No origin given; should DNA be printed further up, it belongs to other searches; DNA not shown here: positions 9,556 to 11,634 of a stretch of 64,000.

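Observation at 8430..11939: Receptor kinase whose ectodomain is a Chlamydia-PMP-type beta-helix repeat array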

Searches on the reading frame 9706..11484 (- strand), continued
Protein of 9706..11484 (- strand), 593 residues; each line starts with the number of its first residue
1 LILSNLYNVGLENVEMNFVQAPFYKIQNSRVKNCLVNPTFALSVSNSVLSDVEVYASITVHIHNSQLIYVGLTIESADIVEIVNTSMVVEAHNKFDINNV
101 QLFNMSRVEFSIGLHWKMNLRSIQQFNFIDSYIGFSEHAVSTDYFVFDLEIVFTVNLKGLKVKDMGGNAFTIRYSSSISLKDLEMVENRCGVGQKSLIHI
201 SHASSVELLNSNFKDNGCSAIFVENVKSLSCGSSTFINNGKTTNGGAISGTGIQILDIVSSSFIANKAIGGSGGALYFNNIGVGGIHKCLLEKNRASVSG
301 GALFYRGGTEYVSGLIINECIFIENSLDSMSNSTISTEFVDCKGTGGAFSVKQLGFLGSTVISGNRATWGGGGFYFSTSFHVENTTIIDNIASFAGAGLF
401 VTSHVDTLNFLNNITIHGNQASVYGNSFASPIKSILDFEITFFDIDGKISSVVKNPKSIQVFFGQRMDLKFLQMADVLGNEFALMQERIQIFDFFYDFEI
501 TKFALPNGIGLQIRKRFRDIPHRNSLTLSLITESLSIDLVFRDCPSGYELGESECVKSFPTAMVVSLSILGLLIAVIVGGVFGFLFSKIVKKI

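Call 66: predict_structure(alignment_id=A4)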
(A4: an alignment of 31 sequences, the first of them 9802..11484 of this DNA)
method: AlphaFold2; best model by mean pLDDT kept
length: 561 residues; sequences in the alignment: 31
mean_pLDDT: 85.2   pTM: 0.82
mean pLDDT of the five models: 85.2, 82.5, 80.0, 79.6, 78.0
residues with pLDDT >= 90: 251; 70-90: 234; 50-70: 70; < 50: 6
segments of 3 or more residues with pLDDT < 50: 1-5
pLDDT, mean of each block of 10 residues (from residue 1): 53 82 86 83 93 88 93 91 92 85 96 81 96 74 75 92 88 97 93 84 98 95 97 97 91 96 96 95 94 95 86 85 88 56 85 90 91 65 92 87 66 86 81 80 88 88 90 80 64 69 79 81 74 73 90 84 48
secondary structure, 60 per line:
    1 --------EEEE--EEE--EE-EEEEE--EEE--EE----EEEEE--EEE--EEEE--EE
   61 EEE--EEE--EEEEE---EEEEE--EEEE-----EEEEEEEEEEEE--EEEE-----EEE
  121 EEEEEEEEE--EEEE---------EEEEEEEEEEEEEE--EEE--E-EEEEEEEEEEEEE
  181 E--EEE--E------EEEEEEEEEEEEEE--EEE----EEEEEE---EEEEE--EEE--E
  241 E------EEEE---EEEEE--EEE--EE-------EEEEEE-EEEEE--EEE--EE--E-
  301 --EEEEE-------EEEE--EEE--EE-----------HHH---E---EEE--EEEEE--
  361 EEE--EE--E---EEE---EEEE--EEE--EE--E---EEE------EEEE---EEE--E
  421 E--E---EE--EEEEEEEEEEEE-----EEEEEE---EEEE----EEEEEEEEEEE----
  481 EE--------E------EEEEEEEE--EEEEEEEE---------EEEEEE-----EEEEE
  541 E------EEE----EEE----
elements in order: E9-12 E15-17 E23-27 E30-32 E41-45 E48-50 E53-56 E59-63 E66-68 E71-75 E79-83 E86-89 E95-106 E109-112 E118-129 E132-135 E145-158 E161-163 E168-181 E184-186 E196-209 E212-214 E219-224 E228-232 E235-237 E248-251 E255-259 E262-264 E276-281 E283-287 E290-292 E303-307 E315-318 E321-323 E349-351 E354-358 E361-363 E374-376 E380-383 E386-388 E399-401 E408-411 E415-417 E432-443 E449-454 E458-461 E466-476 E498-505 E508-515 E525-530 E536-541 E548-550 E555-557

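Call 70: fold_search(model_id=the predicted structure, library=pdb)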
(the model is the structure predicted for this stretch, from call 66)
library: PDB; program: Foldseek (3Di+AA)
matches with E <= 10: 655; with E <= 0.001: 1
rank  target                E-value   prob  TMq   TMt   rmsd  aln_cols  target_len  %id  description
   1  9k4a_A                2.3e-04  0.97  0.20  0.17  17.2       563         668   10  Cryo-EM structure of depolymerase S2-4 from Klebsiella phage K64-1 (released 2026-03-25)
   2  6gvp_A                1.8e-03  0.98  0.29  0.28  15.6       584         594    9  TAILSPIKE PROTEIN MUTANT E372Q (DELTA N471/S472) OF E. COLI BACTERIOPHAGE HK620 IN COMPLEX WITH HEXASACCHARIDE (released 2018-07-11)
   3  9i4f_A                3.3e-03  0.96  0.25  0.24  13.0       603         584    7  Blood Type B-converting alpha-1,3-galactosidase PpaGal from Pedobacter panaciterrae in its apo form (released 2025-03-12)
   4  4ozz                  3.8e-03  0.96  0.23  0.29  13.2       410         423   10  Crystal Structure of the periplasmic alginate epimerase AlgG T265N T268M double mutant (released 2015-03-04)
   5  7w1d_H                4.2e-03  0.51  0.18  0.16  16.4       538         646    8  Crystal structure of Klebsiella pneumoniae K1 capsule-specific polysaccharide lyase in a C2 crystal form (released 2022-05-18)
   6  4nk6                  4.4e-03  0.93  0.24  0.30  12.7       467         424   11  Crystal Structure of the periplasmic alginate epimerase AlgG (released 2014-01-15)
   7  4ozy                  5.6e-03  0.98  0.25  0.31  12.2       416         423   10  Crystal Structure of the periplasmic alginate epimerase AlgG T265N mutant (released 2015-03-04)
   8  6c72_A                5.6e-03  0.28  0.15  0.15  18.9       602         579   11  Crystal structure of a tailspike protein gp49 from Acinetobacter baumannii bacteriophage Fri1, a capsular polysacchari (released 2019-01-23)
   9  6f7k_B                5.9e-03  0.51  0.20  0.20  16.0       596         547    9  Crystal structure of Dettilon tailspike protein (gp208) (released 2018-12-19)
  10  8bwk_D                6.5e-03  0.51  0.20  0.17  20.5       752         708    8  Metagenomic derived PL6 alginate lyase (released 2023-12-20)
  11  4xor_A                6.8e-03  0.85  0.27  0.26  15.5       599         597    8  Tailspike protein double mutant D339N/E372Q of E. coli bacteriophage HK620 in complex with pentasaccharide (released 2016-01-27)
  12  9ozd_B                7.5e-03  0.60  0.17  0.23  16.1       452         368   10  Crystal structure of the polysaccharide lyase RbmB from Vibrio cholerae bound to Vibrio Polysaccharide (released 2026-03-11)
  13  4urr_B                7.8e-03  0.72  0.22  0.24  17.1       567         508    8  Tailspike protein of Sf6 bacteriophage bound to Shigella flexneri O- antigen octasaccharide fragment (released 2015-07-15)
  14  4xnf                  7.8e-03  0.72  0.22  0.21  17.0       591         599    9  Tailspike protein double mutant D339A/E372Q of E. coli bacteriophage HK620 (released 2016-01-27)
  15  2x6x_A                9.0e-03  0.87  0.27  0.26  15.6       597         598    9  Tailspike protein mutant D339N of E.coli bacteriophage HK620 in complex with hexasaccharide (released 2011-03-02)
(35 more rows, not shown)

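Call 83: find_encoding_contigs(protein=P0005, flank=7000, max_places=2)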
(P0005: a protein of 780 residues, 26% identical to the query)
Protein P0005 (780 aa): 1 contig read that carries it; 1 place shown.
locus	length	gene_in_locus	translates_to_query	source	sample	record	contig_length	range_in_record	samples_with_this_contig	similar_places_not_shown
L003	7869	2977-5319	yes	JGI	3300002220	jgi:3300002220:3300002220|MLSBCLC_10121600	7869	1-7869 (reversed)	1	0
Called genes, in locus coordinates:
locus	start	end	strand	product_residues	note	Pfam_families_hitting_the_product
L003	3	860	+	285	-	?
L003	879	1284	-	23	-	-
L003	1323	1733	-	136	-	PF00230:MIP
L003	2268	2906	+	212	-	PF00724:Oxidored_FMN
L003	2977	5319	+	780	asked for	PF13229:Beta_helix (faint), PF02415:Chlam_PMP (faint)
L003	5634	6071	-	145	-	PF00230:MIP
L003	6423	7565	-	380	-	-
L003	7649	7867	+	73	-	?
